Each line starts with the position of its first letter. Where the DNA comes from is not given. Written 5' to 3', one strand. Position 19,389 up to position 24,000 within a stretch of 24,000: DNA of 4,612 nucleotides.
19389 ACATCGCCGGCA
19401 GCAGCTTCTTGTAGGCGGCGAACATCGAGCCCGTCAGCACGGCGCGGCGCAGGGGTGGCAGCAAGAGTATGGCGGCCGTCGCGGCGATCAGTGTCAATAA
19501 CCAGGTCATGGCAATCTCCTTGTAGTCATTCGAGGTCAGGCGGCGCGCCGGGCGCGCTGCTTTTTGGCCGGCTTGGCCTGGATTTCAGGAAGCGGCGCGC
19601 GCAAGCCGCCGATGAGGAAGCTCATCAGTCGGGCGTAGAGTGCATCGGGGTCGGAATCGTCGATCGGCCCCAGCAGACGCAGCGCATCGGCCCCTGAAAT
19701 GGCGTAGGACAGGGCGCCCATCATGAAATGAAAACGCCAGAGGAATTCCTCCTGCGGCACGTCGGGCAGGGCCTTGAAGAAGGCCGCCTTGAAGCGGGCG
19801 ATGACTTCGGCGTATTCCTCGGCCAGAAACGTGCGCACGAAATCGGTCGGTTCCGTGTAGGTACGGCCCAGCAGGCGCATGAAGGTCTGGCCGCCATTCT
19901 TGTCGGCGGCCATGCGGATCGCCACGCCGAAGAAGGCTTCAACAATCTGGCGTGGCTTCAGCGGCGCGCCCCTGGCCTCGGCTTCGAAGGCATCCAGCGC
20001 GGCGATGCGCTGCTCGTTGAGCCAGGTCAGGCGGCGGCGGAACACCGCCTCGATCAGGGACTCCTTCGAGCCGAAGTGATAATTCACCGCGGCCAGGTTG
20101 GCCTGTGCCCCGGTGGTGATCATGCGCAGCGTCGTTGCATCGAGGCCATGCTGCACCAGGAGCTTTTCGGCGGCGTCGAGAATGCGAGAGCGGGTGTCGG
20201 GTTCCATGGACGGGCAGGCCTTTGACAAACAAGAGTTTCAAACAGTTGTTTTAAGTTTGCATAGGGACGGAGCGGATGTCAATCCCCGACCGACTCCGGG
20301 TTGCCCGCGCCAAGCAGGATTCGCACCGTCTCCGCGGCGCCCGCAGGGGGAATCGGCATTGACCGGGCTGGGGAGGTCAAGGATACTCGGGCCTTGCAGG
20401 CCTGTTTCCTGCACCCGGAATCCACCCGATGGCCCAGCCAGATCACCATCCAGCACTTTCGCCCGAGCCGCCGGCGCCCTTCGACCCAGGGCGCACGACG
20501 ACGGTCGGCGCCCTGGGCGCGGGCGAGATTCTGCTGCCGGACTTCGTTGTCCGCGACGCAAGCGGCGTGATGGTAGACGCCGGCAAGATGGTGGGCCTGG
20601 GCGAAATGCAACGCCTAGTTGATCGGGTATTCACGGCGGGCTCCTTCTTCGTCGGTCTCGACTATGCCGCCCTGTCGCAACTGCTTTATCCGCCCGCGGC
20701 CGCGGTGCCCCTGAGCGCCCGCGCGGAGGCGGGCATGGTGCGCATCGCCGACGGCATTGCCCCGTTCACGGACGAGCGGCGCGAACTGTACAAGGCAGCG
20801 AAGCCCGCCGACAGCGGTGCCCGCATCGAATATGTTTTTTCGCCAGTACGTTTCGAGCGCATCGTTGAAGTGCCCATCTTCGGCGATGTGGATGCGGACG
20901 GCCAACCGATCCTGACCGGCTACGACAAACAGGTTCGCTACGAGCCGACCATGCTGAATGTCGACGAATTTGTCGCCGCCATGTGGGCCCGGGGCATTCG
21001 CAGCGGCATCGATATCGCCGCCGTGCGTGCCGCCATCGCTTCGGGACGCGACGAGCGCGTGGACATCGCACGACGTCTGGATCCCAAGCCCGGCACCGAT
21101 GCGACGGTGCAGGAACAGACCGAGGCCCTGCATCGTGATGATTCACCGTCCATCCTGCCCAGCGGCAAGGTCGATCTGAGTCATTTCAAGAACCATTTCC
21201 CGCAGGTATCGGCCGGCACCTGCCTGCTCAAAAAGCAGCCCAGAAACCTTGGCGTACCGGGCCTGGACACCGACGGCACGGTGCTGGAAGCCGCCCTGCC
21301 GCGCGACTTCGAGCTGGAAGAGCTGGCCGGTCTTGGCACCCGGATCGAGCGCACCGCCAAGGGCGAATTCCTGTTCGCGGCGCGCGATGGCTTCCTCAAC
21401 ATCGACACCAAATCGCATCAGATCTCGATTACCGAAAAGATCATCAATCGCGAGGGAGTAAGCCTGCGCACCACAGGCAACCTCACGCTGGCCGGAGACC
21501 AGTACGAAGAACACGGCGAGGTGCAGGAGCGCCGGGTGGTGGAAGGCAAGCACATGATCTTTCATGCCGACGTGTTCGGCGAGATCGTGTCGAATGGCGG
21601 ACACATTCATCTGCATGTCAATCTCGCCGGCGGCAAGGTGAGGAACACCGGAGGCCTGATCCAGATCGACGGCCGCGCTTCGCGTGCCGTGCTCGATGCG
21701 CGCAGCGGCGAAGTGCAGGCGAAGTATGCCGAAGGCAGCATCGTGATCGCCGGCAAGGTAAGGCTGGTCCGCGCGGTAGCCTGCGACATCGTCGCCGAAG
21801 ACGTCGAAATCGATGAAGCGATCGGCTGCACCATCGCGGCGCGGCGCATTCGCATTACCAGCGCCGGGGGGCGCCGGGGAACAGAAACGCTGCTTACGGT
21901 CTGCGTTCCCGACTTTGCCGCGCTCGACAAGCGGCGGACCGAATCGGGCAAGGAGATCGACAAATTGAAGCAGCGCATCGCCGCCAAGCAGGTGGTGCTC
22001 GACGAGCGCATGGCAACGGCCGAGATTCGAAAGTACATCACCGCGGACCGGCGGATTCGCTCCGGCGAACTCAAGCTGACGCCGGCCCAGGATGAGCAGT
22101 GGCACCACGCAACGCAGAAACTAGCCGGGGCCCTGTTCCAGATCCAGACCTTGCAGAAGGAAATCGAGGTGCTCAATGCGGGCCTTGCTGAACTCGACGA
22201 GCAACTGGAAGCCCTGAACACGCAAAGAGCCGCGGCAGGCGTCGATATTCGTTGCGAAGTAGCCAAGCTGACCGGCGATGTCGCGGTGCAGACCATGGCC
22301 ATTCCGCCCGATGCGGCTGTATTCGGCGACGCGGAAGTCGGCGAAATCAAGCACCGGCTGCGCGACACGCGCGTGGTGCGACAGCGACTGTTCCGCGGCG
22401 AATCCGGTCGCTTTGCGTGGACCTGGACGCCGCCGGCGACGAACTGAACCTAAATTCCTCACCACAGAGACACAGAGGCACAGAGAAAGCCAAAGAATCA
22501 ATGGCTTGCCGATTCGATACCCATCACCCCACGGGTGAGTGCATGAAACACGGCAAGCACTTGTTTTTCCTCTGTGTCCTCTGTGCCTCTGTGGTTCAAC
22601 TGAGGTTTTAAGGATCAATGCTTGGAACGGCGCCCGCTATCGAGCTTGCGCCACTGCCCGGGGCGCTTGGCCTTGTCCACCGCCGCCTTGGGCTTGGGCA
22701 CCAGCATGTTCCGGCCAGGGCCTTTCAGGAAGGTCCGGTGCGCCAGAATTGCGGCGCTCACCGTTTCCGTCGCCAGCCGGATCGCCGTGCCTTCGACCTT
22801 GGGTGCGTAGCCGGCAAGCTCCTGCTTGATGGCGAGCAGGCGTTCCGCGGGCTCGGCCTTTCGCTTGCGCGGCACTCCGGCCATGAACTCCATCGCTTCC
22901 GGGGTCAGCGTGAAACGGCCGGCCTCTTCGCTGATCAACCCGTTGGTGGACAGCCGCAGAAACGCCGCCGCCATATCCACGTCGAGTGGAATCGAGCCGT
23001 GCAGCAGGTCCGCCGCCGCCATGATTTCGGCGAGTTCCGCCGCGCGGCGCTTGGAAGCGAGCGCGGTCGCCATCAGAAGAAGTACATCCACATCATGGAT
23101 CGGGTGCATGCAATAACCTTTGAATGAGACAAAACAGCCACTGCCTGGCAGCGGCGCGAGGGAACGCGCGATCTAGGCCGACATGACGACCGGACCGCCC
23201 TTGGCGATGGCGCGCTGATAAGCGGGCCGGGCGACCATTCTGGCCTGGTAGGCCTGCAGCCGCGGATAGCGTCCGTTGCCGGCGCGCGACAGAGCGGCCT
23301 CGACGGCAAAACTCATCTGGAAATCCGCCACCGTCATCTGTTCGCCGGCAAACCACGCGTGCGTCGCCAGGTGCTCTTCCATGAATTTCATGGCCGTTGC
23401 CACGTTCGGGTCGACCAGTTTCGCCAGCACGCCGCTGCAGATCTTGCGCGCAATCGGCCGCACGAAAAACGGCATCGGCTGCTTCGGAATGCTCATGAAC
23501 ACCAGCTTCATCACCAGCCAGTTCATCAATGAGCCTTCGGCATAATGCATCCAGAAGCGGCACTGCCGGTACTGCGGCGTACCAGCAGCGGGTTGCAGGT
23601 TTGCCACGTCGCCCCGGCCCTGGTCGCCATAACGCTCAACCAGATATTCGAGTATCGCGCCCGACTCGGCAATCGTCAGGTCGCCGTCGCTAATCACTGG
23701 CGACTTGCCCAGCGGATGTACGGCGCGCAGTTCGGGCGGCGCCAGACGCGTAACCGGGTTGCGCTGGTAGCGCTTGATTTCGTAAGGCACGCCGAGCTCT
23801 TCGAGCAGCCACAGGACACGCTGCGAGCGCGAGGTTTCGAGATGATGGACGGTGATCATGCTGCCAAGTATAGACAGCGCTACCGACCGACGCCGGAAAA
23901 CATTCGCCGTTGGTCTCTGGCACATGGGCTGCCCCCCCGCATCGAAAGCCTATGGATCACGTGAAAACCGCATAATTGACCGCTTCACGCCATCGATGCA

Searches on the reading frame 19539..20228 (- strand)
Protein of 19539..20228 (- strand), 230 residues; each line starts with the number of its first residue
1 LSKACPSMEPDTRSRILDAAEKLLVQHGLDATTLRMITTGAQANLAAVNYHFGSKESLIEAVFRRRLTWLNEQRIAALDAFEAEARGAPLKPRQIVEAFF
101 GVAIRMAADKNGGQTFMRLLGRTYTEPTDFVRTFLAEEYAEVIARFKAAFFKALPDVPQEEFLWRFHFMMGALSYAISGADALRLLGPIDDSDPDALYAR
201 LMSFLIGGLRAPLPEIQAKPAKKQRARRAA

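Call 65: search_protein_families(library=pfam, proteins=[window:19539-20228:-], max_evalue=0.001)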
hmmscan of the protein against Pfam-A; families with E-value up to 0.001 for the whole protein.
window:19539-20228:- (230 aa): 2 families
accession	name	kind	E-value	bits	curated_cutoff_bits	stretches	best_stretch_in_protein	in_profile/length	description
PF17939.6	TetR_C_30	-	2.1e-33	115.4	26.3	1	97-208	1-115/115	Tetracyclin repressor-like, C-terminal domain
PF00440.29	TetR_N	-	5.2e-13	49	24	1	16-62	1-47/47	Bacterial regulatory proteins, tetR family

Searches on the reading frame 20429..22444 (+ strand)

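Call 65: search_protein_families(library=pfam, proteins=[window:20429-22444:+], max_evalue=0.001)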
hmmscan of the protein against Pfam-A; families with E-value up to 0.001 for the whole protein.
window:20429-22444:+ (672 aa): 1 family
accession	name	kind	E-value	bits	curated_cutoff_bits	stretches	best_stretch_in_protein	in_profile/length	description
PF20250.3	FapA_N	-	1.9e-14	53.8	27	1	172-326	21-176/178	Flagellar Assembly Protein A N-terminal region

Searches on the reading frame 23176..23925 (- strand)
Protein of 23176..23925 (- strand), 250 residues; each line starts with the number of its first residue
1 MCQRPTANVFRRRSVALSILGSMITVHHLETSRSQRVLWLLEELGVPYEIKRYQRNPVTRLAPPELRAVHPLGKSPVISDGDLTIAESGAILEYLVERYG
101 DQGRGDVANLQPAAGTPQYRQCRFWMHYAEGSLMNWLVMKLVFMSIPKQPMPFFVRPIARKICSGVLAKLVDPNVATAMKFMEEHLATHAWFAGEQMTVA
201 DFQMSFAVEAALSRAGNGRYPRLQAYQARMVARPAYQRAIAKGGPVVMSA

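Call 65: search_protein_families(library=pfam, proteins=[window:23176-23925:-], max_evalue=0.001)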
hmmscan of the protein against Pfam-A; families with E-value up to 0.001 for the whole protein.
window:23176-23925:- (250 aa): 6 families
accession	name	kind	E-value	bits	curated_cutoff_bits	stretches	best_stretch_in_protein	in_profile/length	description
PF02798.26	GST_N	-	6.1e-16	58.9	20.9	1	23-96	3-75/76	Glutathione S-transferase, N-terminal domain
PF13409.12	GST_N_2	-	1.8e-14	54.5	25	1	34-97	5-69/70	Glutathione S-transferase, N-terminal domain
PF13417.12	GST_N_3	-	6.2e-13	49.3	22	1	27-101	2-73/75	Glutathione S-transferase, N-terminal domain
PF00043.30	GST_C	-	1.8e-07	31.7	20.7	1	171-234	27-93/93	Glutathione S-transferase, C-terminal domain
PF14497.11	GST_C_3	-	5.7e-05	23.7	21.6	1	170-235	26-96/104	Glutathione S-transferase, C-terminal domain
PF13410.11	GST_C_2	-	0.00048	20.6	24.9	0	174-226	10-66/69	Glutathione S-transferase, C-terminal domain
